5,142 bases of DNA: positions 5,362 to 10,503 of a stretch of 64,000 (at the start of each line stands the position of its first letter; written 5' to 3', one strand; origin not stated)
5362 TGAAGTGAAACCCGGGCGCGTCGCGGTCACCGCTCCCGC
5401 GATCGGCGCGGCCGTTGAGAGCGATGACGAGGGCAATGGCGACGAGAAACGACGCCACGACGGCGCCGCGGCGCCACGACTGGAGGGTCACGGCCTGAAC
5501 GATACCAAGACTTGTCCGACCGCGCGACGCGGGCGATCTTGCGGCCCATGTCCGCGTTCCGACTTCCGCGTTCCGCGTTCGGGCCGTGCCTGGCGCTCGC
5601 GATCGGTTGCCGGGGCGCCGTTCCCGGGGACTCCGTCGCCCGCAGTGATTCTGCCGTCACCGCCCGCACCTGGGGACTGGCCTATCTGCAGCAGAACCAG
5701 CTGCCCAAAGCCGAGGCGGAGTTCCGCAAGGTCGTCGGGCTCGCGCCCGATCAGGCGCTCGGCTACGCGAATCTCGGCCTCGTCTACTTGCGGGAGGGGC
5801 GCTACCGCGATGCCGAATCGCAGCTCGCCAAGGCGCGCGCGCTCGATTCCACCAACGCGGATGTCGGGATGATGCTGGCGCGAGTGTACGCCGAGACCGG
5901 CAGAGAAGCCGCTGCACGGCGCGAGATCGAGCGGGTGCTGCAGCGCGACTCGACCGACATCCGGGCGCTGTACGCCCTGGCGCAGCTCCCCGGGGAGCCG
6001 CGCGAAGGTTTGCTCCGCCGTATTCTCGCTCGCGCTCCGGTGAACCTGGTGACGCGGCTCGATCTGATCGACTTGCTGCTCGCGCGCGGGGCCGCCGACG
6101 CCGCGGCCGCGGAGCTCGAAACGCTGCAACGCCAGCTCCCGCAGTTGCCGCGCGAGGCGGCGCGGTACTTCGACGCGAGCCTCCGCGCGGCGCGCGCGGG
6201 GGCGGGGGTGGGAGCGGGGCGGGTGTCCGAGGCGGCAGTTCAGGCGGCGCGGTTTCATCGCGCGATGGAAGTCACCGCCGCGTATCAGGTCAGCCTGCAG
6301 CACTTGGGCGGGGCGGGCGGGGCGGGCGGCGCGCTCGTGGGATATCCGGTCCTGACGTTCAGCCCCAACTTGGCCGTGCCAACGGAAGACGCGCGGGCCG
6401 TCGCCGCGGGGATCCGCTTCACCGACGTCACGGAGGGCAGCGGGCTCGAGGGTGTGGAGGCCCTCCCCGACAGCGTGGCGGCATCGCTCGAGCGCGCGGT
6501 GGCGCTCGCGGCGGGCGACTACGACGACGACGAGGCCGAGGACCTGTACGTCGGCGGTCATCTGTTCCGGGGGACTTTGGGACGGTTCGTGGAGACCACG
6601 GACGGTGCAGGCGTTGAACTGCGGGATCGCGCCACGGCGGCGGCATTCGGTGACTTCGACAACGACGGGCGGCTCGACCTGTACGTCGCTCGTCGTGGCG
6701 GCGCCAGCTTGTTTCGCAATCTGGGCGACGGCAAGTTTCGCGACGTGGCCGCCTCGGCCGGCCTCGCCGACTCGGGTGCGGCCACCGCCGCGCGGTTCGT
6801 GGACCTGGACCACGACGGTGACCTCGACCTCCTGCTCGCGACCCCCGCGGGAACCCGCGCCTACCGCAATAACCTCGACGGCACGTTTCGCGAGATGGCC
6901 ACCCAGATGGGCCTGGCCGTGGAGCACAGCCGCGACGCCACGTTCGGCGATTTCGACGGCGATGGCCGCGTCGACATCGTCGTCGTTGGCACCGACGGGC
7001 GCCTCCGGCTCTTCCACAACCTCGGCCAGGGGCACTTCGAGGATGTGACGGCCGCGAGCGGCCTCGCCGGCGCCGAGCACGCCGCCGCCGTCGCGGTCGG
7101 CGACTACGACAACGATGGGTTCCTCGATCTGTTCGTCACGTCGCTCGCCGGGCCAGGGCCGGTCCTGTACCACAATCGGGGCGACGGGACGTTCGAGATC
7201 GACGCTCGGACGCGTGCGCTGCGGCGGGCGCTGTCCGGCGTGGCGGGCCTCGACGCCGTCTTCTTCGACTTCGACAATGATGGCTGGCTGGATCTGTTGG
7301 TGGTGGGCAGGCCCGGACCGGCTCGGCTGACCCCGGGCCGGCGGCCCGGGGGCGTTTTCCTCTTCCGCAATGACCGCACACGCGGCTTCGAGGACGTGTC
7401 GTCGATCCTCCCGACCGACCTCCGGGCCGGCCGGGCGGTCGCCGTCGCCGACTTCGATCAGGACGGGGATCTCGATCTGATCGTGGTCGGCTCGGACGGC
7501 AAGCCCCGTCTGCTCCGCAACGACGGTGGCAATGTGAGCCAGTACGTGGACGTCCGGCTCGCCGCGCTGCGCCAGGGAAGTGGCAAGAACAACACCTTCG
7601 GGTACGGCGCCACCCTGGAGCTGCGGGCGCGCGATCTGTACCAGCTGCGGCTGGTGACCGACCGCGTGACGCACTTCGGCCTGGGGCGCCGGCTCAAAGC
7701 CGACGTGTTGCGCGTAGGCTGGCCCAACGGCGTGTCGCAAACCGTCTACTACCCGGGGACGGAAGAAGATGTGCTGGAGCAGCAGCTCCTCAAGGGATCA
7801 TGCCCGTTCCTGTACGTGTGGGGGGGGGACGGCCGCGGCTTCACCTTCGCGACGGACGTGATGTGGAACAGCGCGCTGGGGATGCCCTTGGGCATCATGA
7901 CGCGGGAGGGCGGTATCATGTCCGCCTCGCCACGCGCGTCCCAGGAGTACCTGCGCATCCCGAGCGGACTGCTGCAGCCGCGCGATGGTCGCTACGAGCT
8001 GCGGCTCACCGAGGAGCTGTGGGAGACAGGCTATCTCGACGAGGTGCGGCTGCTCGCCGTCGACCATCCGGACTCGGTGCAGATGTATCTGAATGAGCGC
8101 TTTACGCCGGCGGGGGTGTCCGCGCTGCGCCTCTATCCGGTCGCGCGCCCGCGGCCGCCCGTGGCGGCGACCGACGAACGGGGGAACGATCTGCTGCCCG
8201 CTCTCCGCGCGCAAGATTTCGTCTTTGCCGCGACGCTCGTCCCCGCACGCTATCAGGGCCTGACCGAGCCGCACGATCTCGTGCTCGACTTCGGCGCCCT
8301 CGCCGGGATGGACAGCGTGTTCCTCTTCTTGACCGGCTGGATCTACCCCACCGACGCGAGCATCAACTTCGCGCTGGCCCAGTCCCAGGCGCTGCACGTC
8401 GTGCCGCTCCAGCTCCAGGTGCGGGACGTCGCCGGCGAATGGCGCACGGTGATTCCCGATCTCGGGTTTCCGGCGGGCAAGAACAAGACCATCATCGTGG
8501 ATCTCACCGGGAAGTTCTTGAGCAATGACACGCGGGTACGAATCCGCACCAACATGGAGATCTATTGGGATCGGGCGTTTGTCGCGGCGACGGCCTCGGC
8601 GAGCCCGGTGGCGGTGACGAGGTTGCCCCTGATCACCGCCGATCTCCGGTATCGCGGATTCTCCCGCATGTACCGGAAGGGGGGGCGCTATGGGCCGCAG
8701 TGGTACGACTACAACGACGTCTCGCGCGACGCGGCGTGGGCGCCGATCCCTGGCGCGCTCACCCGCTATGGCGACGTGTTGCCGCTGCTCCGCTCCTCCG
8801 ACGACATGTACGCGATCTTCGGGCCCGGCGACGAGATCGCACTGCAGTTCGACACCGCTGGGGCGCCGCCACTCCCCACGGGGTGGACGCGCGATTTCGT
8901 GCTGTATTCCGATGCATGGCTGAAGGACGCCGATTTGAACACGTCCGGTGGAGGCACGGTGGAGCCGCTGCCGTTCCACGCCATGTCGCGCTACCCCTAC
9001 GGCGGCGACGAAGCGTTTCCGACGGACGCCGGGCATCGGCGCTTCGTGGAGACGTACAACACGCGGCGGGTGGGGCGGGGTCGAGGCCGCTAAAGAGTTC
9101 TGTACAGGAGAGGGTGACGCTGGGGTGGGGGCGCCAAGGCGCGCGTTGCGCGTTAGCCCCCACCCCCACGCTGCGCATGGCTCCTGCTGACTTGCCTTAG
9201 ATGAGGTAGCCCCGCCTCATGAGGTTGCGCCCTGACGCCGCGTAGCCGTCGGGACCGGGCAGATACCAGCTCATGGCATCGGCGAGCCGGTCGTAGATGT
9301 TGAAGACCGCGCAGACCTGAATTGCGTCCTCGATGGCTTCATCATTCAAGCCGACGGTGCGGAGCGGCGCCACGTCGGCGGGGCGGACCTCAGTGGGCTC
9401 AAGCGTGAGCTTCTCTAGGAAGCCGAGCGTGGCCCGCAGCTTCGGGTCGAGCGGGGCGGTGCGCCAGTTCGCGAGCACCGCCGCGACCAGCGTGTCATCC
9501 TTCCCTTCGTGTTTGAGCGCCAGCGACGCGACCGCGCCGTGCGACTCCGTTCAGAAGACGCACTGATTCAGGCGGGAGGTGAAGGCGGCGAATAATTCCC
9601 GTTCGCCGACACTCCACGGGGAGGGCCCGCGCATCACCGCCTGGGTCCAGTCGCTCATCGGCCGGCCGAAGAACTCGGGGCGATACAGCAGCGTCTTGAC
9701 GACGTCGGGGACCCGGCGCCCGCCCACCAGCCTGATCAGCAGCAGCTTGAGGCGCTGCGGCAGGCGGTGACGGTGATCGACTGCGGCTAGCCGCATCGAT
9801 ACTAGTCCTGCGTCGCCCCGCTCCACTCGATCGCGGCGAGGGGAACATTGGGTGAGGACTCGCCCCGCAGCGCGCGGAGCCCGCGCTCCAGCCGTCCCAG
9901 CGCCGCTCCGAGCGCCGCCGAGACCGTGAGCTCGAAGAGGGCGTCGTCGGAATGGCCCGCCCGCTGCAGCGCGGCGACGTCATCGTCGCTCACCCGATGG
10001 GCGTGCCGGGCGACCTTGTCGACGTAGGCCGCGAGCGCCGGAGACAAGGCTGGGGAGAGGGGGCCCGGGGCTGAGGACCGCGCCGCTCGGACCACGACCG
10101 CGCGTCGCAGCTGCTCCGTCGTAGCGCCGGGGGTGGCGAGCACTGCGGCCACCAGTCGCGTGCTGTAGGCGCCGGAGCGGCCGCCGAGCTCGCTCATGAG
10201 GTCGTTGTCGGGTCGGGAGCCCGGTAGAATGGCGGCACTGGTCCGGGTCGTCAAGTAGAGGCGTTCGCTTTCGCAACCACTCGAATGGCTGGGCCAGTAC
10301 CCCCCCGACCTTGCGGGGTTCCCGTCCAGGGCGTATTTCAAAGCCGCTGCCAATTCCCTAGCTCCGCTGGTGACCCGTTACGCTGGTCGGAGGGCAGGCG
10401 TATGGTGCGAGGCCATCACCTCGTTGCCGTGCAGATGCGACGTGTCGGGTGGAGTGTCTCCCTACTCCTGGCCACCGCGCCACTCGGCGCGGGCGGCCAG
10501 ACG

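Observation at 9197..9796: Hidden selenoprotein: AhpD-like peroxidase with CxxU and a SECIS-like hairpin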

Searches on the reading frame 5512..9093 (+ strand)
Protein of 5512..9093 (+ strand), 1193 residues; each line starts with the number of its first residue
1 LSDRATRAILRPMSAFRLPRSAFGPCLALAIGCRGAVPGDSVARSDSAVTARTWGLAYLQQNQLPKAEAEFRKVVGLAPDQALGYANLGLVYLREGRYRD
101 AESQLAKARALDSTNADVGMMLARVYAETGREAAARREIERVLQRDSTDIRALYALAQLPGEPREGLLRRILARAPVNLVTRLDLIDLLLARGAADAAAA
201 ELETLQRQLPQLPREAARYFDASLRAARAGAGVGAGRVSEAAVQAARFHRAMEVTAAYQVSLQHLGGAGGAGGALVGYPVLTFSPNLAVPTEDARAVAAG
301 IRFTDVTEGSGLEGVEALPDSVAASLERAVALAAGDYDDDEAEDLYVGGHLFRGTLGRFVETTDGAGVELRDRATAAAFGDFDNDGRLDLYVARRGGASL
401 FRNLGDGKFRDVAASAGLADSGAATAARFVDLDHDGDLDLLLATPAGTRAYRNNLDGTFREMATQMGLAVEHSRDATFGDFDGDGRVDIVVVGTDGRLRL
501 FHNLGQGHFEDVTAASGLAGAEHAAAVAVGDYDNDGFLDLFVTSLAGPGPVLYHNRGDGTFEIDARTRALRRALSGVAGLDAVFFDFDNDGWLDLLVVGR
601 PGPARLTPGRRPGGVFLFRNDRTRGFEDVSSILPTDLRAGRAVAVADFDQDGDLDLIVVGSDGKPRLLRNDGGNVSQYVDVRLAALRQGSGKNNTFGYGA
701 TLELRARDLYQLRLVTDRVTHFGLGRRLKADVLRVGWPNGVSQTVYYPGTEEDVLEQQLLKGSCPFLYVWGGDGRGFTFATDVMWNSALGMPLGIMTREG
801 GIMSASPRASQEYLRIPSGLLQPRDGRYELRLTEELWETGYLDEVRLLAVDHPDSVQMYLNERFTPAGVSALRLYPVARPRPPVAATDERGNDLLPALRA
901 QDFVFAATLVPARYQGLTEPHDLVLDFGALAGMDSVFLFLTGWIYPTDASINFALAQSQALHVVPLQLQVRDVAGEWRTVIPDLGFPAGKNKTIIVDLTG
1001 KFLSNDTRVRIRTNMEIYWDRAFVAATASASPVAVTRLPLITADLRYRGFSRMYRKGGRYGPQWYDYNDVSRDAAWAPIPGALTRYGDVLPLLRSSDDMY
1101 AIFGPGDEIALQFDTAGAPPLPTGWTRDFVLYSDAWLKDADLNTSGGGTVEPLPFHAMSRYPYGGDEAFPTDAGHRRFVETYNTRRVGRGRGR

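Call 63: search_protein_families(library=pfam, proteins=[window:5512-9093:+], max_evalue=0.01)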
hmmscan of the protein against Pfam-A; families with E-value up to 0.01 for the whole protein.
window:5512-9093:+ (1193 aa): 14 families
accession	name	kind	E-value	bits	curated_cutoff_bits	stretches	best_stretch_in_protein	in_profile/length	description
PF13517.12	FG-GAP_3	-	6.9e-52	174.3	26.9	6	480-542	1-61/61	FG-GAP-like repeat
PF01839.29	FG-GAP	-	8.2e-20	70.7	22.1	3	639-675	1-34/37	FG-GAP repeat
PF14559.12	TPR_19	-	5e-13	49.6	25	2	93-159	2-68/68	Tetratricopeptide repeat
PF07719.23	TPR_2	-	7.7e-10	38.6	27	1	82-115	1-34/34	Tetratricopeptide repeat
PF13432.12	TPR_16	-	1.6e-07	32.1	32.7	2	53-115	2-64/65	Tetratricopeptide repeat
PF13181.12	TPR_8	-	2.1e-07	31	25.7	0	55-80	8-33/34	Tetratricopeptide repeat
PF00515.34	TPR_1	-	3e-06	27.2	27.8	0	82-115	1-34/34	Tetratricopeptide repeat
PF13431.12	TPR_17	-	2.1e-05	24.9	24.4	0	77-102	8-33/34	Tetratricopeptide repeat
PF13414.12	TPR_11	-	2.1e-05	24.6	26.8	1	55-96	1-42/42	TPR repeat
PF07593.17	UnbV_ASPIC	-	9.1e-05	22.7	23.4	1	717-747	30-60/68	ASPIC and UnbV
PF14783.12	BBS2_Mid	-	0.00017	22.1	27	0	642-671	1-30/108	Ciliary BBSome complex subunit 2, middle region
PF23914.1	TPR_CcmH_CycH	-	0.00024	21.4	42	1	78-157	46-128/158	Cytochrome c-type biogenesis protein H TPR domain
PF13424.12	TPR_12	-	0.00036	21.1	30.1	1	47-112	2-75/77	Tetratricopeptide repeat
PF13428.12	TPR_14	-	0.00045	21.1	23.5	1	120-159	5-44/44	Tetratricopeptide repeat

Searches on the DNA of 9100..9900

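Call 15: search_rna_families(source=window, start=9100, end=9900, threshold=evalue, max_evalue=10)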
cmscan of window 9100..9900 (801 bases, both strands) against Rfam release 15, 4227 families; matches with E-value up to 10: 8.
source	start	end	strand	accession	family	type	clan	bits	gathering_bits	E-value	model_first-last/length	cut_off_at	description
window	9104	9190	-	RF02007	mir-1237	Gene; miRNA;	-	20.5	65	3.2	1-102/102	no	mir-1237 microRNA precursor family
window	9117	9172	-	RF00802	mir-207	Gene; miRNA;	-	19.9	88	0.63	1-78/78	no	mir-207 microRNA precursor family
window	9117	9172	+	RF00802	mir-207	Gene; miRNA;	-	19.4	88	0.86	1-78/78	no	mir-207 microRNA precursor family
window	9113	9175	+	RF00942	mir-1224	Gene; miRNA;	-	16.1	105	8.7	1-86/86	no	mir-1224 microRNA precursor family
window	9688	9758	+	RF00305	snoZ248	Gene; snRNA; snoRNA; CD-box;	-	15.9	120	4.4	1-137/137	no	Small nucleolar RNA Z248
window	9738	9789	-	RF01519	CC0196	Gene; sRNA;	-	13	35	4.2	1-58/58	no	Caulobacter sRNA CC0196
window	9213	9262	+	RF02040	HOTTIP_1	Gene; lncRNA;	-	12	50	8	16-57/57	no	HOXA transcript at the distal tip, conserved region 1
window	9446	9487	-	RF01756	rne-II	Cis-reg;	-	8.7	50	9.3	154-195/287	no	rne-II RNA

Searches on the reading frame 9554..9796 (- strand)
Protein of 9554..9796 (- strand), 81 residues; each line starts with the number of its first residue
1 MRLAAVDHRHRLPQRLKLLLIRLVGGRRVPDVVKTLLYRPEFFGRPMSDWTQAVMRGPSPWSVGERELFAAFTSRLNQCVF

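Call 49: list_cluster_members(proteins=[window:9554-9796:-, window:9200-9478:-, window:9554-9826:-])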
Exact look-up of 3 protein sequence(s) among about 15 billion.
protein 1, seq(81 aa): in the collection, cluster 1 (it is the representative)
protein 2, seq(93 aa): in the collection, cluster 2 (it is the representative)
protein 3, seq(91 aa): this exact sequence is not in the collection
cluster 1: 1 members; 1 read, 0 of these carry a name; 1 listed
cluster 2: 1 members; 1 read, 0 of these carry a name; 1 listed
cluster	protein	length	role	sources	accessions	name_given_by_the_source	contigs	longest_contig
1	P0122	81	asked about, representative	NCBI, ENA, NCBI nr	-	-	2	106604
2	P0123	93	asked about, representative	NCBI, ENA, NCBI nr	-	-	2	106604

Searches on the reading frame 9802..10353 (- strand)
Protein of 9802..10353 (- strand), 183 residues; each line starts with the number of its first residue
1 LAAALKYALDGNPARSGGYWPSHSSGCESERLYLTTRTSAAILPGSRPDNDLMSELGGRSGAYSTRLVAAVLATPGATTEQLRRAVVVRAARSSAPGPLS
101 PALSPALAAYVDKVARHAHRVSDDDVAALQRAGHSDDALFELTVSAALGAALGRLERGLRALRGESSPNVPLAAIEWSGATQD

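Call 5: search_protein_families(library=pfam, proteins=[window:9802-10353:-], max_evalue=0.01)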
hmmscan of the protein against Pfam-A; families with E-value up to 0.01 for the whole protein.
window:9802-10353:- (183 aa): 0 families

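Call 6: search_protein_families(library=ncbifam, proteins=[window:9802-10353:-], max_evalue=0.01)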
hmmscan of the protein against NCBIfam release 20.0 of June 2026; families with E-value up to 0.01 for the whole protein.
window:9802-10353:- (183 aa): 1 family
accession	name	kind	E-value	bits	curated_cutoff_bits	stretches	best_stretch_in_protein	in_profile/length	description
TIGR01926.1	peroxid_rel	subfamily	6e-05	22.9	81.8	1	82-155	94-167/178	peroxidase-related enzyme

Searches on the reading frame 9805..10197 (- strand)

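Call 43: search_protein_families(library=ncbifam, proteins=[window:9805-10197:-], max_evalue=10)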
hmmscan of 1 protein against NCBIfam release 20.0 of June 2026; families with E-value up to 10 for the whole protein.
seq(131 aa): 3 families
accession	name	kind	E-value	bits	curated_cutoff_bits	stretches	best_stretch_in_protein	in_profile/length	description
TIGR01926.1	peroxid_rel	subfamily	3.1e-05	23.8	81.8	1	30-104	94-168/178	peroxidase-related enzyme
NF053654.1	GroundWater_YciW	equivalog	0.036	13.8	310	1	55-108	118-170/179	YciW-related (seleno)protein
TIGR04029.1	CMD_Avi_7170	hypoth_equivalog_domain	0.038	14.8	100.75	1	34-110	100-174/174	CMD domain protein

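Call 63: search_protein_families(library=pfam, proteins=[window:9805-10197:-], max_evalue=0.01)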
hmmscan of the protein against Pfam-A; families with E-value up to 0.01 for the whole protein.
seq(131 aa): 0 families
